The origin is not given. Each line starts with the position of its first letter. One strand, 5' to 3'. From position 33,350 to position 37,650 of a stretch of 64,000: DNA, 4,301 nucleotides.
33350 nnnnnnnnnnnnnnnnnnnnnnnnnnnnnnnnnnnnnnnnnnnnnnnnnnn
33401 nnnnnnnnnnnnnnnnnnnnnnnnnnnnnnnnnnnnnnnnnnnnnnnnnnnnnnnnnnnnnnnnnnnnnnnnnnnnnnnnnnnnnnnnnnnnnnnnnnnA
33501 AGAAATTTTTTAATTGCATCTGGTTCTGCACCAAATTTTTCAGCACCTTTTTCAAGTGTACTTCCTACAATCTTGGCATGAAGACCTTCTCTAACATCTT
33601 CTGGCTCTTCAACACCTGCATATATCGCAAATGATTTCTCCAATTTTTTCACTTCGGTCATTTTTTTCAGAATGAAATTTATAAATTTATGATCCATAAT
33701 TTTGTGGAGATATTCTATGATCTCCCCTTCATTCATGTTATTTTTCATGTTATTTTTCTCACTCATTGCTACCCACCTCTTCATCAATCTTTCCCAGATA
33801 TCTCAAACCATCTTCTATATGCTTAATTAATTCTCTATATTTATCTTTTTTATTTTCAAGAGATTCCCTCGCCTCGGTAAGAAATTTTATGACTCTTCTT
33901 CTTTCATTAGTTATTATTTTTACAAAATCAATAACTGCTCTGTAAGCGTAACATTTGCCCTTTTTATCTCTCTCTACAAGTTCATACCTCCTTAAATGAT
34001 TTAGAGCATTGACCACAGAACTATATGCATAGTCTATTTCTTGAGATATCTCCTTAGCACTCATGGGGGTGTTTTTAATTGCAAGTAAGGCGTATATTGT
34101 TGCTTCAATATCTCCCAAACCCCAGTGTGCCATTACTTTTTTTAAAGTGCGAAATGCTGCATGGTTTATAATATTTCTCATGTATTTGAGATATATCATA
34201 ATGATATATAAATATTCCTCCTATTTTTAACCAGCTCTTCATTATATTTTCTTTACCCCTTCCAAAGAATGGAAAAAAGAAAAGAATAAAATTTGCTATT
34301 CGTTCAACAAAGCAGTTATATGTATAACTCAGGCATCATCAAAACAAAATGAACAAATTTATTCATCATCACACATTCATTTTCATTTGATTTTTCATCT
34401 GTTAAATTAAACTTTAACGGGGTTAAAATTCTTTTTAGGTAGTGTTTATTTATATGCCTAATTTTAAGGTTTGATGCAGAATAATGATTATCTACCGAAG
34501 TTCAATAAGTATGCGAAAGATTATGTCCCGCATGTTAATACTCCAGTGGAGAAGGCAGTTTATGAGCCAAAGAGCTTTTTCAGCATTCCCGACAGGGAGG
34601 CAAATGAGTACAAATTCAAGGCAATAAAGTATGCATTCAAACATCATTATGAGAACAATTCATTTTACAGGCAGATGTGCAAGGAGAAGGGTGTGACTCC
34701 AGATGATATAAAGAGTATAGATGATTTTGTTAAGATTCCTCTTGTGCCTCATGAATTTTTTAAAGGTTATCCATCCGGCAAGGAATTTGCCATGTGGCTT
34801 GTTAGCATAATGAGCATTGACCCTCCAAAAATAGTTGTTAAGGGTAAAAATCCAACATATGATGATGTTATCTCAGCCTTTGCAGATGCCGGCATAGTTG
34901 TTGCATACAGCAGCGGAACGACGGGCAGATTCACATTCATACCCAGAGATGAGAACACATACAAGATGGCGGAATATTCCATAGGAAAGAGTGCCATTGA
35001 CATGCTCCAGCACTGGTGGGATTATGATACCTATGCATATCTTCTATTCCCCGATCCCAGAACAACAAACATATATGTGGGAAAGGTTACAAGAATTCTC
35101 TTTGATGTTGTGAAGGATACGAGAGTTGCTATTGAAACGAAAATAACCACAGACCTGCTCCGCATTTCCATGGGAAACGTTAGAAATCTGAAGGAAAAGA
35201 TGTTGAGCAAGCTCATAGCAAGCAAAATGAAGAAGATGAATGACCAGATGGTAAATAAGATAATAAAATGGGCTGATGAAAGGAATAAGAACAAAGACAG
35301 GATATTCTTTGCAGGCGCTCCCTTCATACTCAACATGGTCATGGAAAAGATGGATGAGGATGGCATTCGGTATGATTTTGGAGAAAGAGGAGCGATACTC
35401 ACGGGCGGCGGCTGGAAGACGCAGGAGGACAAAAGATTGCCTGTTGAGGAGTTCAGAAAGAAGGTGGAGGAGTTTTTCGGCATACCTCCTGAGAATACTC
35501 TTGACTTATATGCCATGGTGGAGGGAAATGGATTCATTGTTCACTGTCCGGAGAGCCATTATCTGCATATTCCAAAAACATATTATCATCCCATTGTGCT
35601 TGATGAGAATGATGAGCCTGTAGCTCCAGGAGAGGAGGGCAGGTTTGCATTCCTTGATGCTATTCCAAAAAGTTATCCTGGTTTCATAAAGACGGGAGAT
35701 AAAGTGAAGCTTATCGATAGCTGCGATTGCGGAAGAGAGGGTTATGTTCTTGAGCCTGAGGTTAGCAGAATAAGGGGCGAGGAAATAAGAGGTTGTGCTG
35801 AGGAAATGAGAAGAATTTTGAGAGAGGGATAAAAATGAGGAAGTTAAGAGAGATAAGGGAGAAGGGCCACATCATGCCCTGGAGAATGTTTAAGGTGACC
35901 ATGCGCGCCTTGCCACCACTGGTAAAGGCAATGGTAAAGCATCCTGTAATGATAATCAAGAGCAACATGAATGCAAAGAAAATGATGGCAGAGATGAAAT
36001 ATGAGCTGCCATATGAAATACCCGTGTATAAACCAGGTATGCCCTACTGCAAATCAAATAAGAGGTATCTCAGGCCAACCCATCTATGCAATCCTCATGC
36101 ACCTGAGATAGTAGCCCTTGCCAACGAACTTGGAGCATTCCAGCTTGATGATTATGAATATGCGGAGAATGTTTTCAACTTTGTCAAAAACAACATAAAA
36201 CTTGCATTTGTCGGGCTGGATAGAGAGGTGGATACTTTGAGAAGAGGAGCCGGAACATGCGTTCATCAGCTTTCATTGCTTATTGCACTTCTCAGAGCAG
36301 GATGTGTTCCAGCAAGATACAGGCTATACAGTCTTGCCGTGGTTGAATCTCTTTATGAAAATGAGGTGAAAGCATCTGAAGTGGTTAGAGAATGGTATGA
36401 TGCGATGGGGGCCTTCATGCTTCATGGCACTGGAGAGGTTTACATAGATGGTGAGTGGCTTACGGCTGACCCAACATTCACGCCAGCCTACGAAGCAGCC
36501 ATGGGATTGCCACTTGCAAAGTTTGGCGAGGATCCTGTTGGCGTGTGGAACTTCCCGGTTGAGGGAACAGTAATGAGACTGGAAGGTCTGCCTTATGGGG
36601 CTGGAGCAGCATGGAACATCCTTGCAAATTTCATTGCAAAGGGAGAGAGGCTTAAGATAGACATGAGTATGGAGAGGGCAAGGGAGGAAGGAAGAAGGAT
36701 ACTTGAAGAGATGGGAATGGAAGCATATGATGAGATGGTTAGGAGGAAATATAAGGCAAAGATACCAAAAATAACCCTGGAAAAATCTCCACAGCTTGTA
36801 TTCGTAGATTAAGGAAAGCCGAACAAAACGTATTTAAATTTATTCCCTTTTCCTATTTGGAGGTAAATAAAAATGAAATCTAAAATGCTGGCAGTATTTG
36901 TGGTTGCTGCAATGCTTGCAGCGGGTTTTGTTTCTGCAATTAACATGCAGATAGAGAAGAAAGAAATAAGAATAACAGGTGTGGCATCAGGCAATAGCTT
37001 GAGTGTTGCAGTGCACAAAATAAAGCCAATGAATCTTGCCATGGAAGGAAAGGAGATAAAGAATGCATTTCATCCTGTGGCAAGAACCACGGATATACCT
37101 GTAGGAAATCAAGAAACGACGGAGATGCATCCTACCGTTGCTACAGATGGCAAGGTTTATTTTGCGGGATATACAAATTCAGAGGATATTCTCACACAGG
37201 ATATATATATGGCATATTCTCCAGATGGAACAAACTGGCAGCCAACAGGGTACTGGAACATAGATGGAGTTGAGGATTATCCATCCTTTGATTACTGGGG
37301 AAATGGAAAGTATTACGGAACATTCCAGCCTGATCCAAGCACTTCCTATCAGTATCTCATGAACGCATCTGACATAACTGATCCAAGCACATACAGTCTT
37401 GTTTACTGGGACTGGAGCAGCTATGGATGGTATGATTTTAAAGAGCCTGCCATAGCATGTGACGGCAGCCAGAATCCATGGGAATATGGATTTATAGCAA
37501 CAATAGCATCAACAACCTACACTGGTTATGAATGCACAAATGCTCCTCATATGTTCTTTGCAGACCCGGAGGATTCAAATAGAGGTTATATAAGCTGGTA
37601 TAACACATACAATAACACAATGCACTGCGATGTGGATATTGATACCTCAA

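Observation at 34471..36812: Translationally coupled LuxE-like adenylating enzyme plus transglutaminase-like cysteine protease pair, divergent from the radical SAM cluster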

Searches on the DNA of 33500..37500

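Call 85: search_rna_families(source=window, start=33500, end=37500, threshold=evalue, max_evalue=1)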
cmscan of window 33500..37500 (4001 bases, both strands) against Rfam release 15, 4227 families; matches with E-value up to 1: 5.
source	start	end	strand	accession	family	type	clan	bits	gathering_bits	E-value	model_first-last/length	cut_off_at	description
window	34320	34376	-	RF00160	snoZ159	Gene; snRNA; snoRNA; CD-box;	CL00065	22.8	39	0.67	1-86/86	no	Small nucleolar RNA Z159/U59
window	34321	34373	-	RF00440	SNORD37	Gene; snRNA; snoRNA; CD-box;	-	21.6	45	0.78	1-65/65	no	Small nucleolar RNA SNORD37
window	37024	37095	-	RF00706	mir-263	Gene; miRNA;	CL00093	19.6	51.3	0.29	1-86/86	no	mir-263 microRNA precursor family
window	37037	37082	-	RF00603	SNORD23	Gene; snRNA; snoRNA; CD-box;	-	19.4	64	0.97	1-110/110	no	Small nucleolar RNA SNORD23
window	35130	35173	+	RF02627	Ssr1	Gene; sRNA;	-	14.9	820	0.91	337-380/654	no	Shigella small RNA 1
